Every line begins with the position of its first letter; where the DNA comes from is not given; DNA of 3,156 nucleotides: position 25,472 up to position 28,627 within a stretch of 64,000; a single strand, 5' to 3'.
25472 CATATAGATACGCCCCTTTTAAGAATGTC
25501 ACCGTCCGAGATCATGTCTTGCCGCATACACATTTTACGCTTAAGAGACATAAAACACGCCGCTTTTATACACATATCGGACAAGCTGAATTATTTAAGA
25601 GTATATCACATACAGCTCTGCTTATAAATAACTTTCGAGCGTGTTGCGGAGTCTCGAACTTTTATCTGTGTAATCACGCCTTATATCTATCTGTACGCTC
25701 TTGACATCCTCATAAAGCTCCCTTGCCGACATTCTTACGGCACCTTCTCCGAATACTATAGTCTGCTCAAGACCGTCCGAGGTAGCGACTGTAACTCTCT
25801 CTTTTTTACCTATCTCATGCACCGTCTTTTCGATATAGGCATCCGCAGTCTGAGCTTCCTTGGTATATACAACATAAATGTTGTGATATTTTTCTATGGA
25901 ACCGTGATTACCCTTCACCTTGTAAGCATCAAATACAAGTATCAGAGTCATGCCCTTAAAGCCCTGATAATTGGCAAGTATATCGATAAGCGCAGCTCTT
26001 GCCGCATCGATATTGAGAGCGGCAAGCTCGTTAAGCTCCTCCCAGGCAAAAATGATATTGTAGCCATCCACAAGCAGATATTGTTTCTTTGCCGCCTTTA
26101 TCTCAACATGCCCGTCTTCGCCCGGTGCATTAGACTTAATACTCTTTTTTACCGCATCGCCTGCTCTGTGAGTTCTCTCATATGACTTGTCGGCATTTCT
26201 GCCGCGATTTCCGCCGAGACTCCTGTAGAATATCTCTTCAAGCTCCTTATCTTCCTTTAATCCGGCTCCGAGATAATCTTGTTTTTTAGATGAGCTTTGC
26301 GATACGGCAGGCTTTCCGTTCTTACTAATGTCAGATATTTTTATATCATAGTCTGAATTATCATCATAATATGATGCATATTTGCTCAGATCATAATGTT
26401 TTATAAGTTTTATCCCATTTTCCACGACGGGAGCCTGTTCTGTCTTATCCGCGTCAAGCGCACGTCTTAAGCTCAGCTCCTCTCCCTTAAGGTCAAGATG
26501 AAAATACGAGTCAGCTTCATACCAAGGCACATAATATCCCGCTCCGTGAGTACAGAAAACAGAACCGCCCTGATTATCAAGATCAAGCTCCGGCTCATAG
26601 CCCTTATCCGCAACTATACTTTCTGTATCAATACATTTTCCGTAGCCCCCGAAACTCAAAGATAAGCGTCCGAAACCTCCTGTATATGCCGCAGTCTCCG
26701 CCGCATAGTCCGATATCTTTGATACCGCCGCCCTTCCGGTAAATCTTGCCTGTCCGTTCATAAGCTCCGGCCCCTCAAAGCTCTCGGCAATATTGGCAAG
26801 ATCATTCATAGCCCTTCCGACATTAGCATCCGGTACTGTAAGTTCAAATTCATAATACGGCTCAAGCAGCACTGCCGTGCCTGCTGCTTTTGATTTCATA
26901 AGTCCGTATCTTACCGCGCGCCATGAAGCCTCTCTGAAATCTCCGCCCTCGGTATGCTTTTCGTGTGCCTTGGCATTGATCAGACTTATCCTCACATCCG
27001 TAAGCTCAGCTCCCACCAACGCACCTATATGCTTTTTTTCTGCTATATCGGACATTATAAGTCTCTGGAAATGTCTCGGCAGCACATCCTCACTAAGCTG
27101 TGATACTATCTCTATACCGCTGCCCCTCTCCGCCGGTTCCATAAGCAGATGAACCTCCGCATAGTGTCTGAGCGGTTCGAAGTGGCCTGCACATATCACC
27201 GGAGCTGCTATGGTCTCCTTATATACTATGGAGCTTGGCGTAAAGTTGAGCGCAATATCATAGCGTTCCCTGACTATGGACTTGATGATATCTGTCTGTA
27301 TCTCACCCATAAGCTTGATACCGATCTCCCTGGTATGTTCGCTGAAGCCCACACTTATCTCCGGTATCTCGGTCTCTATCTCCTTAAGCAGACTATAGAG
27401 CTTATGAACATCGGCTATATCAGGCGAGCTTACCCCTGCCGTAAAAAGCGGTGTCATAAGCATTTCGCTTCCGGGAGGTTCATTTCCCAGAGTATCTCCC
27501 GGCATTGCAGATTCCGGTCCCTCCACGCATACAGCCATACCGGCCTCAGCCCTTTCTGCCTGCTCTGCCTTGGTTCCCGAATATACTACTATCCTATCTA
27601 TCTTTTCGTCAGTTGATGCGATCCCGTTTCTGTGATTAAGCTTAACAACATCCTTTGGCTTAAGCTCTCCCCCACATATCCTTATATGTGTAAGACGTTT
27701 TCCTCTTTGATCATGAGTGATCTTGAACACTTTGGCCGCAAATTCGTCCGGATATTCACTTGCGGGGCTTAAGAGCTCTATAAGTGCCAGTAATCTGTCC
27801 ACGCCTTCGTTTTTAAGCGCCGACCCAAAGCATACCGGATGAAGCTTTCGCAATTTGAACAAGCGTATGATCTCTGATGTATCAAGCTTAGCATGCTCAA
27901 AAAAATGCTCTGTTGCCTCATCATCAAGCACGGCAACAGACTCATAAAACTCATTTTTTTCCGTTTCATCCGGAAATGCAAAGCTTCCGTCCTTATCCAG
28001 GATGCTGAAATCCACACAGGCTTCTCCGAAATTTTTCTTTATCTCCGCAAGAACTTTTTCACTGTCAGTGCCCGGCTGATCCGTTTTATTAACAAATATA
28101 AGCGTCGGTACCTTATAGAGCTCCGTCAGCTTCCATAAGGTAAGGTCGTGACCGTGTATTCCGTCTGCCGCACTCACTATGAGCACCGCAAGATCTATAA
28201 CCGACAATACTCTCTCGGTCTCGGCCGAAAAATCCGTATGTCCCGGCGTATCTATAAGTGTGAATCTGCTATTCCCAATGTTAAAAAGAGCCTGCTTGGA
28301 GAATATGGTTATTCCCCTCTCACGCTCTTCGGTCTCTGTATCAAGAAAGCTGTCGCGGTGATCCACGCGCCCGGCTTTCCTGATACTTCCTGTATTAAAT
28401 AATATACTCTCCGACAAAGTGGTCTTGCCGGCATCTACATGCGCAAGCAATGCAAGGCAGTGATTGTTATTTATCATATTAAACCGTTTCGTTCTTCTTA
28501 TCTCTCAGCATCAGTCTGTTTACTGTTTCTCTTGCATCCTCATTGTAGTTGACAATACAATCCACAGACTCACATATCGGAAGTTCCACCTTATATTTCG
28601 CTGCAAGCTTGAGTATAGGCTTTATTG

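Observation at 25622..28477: Single ORF fusing a TetM/EF-G-family ribosomal GTPase to a Rae1/YacP-type NYN endoribonuclease domain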

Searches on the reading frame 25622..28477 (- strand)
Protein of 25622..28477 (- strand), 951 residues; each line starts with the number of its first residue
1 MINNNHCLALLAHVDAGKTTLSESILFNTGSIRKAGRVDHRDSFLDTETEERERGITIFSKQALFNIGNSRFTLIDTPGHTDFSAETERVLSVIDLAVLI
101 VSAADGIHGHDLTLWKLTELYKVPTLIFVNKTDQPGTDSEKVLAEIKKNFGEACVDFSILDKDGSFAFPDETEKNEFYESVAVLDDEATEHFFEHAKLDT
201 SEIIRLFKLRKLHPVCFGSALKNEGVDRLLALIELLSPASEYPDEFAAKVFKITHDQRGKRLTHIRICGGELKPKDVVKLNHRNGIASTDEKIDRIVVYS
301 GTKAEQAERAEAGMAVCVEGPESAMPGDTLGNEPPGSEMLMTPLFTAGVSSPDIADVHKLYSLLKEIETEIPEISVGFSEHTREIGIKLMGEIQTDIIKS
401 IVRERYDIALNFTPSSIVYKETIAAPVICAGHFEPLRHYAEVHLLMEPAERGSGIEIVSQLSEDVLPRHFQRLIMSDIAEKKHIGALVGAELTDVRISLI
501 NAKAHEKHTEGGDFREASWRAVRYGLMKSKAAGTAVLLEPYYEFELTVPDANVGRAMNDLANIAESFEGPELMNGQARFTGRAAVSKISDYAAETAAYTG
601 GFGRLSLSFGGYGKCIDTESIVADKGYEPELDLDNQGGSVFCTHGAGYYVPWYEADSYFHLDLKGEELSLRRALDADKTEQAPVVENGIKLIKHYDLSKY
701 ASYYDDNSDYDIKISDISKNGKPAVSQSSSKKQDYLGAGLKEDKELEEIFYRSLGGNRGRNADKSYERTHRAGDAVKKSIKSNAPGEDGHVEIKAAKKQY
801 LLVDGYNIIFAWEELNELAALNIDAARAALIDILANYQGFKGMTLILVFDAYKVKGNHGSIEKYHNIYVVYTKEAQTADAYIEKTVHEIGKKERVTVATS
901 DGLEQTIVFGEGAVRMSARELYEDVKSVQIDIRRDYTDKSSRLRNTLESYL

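Call 3: search_protein_families(library=pfam, proteins=[window:25622-28477:-], max_evalue=0.1)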
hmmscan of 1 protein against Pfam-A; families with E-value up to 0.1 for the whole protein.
window:25622-28477:- (951 aa): 8 families
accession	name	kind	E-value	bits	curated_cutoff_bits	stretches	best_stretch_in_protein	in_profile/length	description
PF05991.17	NYN_YacP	-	5.3e-52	176.6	24.6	1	801-951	1-153/166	YacP-like NYN domain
PF00009.33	GTP_EFTU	-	5.6e-47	160.2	26.5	1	8-235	6-184/188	Elongation factor Tu GTP binding domain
PF03764.24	EFG_IV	-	5.1e-16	59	24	1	417-529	3-120/121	Elongation factor G, domain IV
PF00679.30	EFG_C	-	1.1e-10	41.9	27.9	1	536-615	1-81/89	Elongation factor G C-terminus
PF22042.2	EF-G_D2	-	1.3e-07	32.1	27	1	246-330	2-81/84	Elongation factor G domain 2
PF14492.12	EFG_III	-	5.6e-06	26.8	27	1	342-412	3-73/75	Elongation Factor G, domain III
PF03144.31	GTP_EFTU_D2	-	2.7e-05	24.9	30.3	1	261-330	2-72/73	Elongation factor Tu domain 2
PF01926.29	MMR_HSR1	-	0.001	19.6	21.9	1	52-131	28-113/113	50S ribosome-binding GTPase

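Call 4: search_protein_families(library=ncbifam, proteins=[window:25622-28477:-], max_evalue=0.1)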
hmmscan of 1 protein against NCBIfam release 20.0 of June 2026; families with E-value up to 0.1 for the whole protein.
window:25622-28477:- (951 aa): 35 families (the best 25 are shown)
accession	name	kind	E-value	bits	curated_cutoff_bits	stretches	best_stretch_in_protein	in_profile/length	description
NF012153.1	tet_protect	equivalog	2.4e-115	386.1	775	1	9-611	4-613/614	tetracycline resistance ribosomal protection protein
NF009381.0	PRK12740.1-5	subfamily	9.2e-88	295.3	583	2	174-615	209-673/692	elongation factor G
NF000120.3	47473_otr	exception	2.3e-86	290.7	900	1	8-601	5-602/608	tetracycline resistance ribosomal protection protein Otr(A)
NF033148.1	tet_protect_M_W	exception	7.8e-78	262.3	1100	1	8-615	6-613/639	TetM/TetW/TetO/TetS family tetracycline resistance ribosomal protection protein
NF012154.0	tet_protect_Q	exception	1.8e-75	254.5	1425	1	7-613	5-612/638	tetracycline resistance ribosomal protection protein Tet(Q)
TIGR00484.1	EF-G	equivalog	4.3e-73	246.6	659.4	3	4-155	9-160/691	elongation factor G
NF009891.0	PRK13351.1-1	equivalog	3.8e-63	214.2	597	1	6-614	10-664/681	elongation factor G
NF012155.1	tet_protect_M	exception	5.3e-63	213.2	1420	1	8-606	6-604/639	tetracycline resistance ribosomal protection protein Tet(M)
NF009379.0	PRK12740.1-3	equivalog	2e-58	198.5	513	2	170-561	203-601/674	elongation factor G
NF009377.1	PRK12740.1-1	equivalog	1.5e-54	185.6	890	2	245-612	309-687/700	elongation factor G-like protein EF-G2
NF058620.1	EFG2_Bacteroid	exception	1.3e-47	162.7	1000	3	6-155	10-159/717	elongation factor G2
NF001964.0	PRK00741.1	equivalog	8.1e-40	136.7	473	2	3-156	10-167/529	peptide chain release factor 3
TIGR01394.1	TypA_BipA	equivalog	1.1e-38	132.9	757.3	2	8-148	4-142/594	translational GTPase TypA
TIGR00490.1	aEF-2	equivalog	8.7e-37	126.6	738.45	3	8-134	22-150/720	elongation factor EF-2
NF009892.0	PRK13351.1-3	equivalog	1.6e-33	116.1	640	1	9-240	7-245/623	elongation factor G-like protein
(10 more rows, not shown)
